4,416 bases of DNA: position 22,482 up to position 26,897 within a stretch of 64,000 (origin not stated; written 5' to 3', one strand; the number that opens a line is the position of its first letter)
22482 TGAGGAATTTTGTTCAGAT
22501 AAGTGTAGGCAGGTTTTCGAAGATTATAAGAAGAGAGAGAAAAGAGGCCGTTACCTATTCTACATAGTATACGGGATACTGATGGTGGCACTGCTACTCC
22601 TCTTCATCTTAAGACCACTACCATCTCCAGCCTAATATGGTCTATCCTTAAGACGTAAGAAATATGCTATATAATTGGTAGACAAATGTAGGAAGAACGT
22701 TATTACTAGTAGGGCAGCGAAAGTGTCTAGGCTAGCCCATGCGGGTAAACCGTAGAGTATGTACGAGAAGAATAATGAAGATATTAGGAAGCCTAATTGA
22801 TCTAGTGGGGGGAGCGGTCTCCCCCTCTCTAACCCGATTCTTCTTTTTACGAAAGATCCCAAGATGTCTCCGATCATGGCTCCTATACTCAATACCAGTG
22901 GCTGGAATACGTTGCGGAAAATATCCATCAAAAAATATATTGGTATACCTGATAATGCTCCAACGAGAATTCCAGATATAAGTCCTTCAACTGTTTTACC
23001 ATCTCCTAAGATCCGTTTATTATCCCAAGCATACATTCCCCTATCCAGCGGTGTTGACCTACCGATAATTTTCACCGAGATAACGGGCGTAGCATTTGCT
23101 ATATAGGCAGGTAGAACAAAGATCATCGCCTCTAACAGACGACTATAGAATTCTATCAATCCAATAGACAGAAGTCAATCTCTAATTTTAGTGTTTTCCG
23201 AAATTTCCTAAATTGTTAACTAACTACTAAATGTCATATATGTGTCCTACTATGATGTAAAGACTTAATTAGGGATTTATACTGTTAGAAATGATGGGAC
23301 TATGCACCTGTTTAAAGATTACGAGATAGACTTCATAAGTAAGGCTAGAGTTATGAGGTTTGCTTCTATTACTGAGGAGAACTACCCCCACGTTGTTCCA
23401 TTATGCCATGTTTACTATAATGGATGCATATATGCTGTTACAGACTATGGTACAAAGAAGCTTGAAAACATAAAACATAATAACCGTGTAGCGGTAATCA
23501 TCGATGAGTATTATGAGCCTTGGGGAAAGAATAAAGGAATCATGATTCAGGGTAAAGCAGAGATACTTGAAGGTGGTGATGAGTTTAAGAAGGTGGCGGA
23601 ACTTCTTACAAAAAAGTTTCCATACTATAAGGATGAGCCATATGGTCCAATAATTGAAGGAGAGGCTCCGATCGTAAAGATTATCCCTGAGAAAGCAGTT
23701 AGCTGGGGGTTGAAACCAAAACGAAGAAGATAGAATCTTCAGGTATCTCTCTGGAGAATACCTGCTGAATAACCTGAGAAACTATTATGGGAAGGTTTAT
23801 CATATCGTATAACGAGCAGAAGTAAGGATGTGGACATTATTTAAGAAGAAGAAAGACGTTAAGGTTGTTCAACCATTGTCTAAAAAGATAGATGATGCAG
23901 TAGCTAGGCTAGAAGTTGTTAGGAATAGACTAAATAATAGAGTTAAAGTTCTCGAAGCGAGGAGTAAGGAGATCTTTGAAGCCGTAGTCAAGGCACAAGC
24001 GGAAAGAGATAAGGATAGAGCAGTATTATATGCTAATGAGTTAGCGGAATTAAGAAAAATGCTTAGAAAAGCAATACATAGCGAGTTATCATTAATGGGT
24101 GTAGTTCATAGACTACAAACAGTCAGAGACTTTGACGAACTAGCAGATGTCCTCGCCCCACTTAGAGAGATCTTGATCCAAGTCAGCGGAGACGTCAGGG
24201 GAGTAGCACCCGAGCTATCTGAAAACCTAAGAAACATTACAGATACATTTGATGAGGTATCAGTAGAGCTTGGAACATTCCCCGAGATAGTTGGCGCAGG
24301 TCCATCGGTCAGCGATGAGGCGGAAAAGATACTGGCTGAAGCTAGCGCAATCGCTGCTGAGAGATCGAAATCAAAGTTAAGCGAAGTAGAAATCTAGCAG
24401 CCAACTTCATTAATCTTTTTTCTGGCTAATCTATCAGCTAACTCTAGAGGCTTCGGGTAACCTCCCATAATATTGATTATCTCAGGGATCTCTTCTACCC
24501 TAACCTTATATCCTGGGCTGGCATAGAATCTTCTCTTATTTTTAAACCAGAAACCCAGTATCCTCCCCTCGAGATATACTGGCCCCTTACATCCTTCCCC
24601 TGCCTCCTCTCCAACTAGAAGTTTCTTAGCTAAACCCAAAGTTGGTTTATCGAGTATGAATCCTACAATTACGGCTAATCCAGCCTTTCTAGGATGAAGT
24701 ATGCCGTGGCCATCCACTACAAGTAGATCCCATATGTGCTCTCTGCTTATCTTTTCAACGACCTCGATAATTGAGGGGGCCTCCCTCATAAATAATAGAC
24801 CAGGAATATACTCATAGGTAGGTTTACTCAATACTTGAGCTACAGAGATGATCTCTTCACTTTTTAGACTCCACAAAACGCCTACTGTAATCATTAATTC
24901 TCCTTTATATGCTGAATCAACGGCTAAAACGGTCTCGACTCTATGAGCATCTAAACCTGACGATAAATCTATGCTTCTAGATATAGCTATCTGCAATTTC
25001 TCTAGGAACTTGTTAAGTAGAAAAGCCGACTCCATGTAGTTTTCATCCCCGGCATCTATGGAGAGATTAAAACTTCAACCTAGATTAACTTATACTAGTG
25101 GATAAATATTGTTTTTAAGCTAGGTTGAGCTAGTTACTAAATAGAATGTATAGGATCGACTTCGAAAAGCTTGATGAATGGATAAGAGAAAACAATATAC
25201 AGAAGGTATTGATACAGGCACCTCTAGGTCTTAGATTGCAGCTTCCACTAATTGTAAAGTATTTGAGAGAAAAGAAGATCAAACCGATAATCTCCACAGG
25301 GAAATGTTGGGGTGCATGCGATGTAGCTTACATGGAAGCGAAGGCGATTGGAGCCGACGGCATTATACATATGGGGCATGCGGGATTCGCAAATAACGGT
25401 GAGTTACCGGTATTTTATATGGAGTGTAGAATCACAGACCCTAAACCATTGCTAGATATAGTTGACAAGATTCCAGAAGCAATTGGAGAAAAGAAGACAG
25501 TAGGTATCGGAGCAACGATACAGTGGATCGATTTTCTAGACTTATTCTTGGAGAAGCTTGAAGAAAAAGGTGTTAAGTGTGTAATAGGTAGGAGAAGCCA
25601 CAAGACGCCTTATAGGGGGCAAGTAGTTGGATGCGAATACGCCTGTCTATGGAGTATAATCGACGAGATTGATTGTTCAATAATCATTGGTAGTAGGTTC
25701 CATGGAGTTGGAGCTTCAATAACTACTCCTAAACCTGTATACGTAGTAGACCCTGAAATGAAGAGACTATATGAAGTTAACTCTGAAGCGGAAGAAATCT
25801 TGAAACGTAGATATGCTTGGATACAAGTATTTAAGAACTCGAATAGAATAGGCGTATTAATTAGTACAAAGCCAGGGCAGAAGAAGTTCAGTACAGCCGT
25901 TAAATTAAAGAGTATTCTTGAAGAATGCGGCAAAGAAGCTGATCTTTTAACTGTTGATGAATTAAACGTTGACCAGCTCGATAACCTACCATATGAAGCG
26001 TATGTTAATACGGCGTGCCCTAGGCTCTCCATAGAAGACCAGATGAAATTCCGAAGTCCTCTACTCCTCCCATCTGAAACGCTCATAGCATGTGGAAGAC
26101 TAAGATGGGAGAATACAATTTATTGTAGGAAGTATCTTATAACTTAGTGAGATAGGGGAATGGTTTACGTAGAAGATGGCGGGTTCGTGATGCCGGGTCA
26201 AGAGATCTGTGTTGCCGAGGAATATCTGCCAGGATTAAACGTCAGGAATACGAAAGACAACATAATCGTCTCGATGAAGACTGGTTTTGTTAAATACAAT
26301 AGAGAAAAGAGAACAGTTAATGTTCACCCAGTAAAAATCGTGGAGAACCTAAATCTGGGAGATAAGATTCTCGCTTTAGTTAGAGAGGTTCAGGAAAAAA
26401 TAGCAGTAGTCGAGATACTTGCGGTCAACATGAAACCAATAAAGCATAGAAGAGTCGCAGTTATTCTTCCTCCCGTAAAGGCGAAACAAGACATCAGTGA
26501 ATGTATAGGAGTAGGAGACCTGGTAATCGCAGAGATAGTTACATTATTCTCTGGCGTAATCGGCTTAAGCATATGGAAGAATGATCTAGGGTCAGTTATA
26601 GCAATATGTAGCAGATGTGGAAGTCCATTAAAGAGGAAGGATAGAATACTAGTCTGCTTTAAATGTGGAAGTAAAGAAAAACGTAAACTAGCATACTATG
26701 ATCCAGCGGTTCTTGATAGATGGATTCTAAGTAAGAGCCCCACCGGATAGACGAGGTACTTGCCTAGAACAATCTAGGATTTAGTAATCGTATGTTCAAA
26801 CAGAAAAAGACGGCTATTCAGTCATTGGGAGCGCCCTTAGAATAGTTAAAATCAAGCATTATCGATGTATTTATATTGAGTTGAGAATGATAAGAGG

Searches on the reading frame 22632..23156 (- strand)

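Call 45: search_protein_families(library=pfam, proteins=[window:22632-23156:-], max_evalue=0.00001)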
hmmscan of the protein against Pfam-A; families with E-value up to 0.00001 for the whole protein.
window:22632-23156:- (174 aa): 1 family
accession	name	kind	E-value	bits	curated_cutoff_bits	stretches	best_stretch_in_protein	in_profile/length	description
PF01864.22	CarS-like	-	4.7e-40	137.9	22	1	4-174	2-175/175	CDP-archaeol synthase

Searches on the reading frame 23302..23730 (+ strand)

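Call 45: search_protein_families(library=pfam, proteins=[window:23302-23730:+], max_evalue=0.00001)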
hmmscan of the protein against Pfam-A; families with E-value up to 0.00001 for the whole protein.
window:23302-23730:+ (143 aa): 2 families
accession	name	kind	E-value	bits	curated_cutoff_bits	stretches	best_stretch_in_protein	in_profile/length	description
PF01243.27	PNPOx_N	-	4.7e-15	56.5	28.1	1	10-106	7-93/120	Pyridoxamine 5'-phosphate oxidase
PF12900.13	Pyridox_ox_2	-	1e-07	32.5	27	1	10-106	7-107/140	Pyridoxamine 5'-phosphate oxidase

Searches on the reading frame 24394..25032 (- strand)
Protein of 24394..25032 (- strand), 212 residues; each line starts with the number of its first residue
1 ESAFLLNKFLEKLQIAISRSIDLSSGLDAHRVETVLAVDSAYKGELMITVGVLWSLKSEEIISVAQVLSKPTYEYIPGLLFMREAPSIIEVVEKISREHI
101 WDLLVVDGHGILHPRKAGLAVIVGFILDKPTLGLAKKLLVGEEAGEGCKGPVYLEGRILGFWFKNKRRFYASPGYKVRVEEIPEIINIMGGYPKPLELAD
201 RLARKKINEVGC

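Call 59: search_protein_families(library=pfam, proteins=[window:24394-25032:-], max_evalue=0.00001)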
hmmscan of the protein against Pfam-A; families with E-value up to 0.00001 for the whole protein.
window:24394-25032:- (212 aa): 1 family
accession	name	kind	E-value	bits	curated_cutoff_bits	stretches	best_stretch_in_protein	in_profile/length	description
PF04493.20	Endonuclease_5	-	7e-34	117.6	23.4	1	19-200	5-197/198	Endonuclease V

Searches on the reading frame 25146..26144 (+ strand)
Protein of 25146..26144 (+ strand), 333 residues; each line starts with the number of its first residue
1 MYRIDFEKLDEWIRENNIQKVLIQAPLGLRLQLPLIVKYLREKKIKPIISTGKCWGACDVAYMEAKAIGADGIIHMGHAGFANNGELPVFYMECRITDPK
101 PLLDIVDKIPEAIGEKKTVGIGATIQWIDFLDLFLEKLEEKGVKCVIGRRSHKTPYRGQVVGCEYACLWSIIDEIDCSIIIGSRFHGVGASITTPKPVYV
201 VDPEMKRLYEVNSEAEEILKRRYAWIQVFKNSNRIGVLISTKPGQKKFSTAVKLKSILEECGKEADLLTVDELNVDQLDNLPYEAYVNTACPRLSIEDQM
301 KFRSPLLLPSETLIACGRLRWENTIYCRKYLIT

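Call 59: search_protein_families(library=pfam, proteins=[window:25146-26144:+], max_evalue=0.00001)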
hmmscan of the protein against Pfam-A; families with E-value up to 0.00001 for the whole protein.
window:25146-26144:+ (333 aa): 1 family
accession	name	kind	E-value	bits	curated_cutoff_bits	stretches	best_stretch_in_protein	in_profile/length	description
PF01866.22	Diphthamide_syn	-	7.8e-70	236.1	33.2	1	26-323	2-299/302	Putative diphthamide synthesis protein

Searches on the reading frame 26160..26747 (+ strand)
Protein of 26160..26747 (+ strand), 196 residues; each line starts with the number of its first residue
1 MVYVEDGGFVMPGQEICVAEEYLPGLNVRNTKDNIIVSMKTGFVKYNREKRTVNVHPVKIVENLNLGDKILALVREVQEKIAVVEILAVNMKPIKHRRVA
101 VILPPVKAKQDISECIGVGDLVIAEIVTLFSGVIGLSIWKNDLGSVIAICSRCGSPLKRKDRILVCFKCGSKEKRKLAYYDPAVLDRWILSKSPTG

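Call 59: search_protein_families(library=pfam, proteins=[window:26160-26747:+], max_evalue=0.00001)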
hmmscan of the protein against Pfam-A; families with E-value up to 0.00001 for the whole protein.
window:26160-26747:+ (196 aa): 1 family
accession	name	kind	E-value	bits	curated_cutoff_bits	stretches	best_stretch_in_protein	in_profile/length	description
PF14382.12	ECR1_N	-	3.4e-06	27.2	27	1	9-45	1-36/38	Exosome complex exonuclease RRP4 N-terminal region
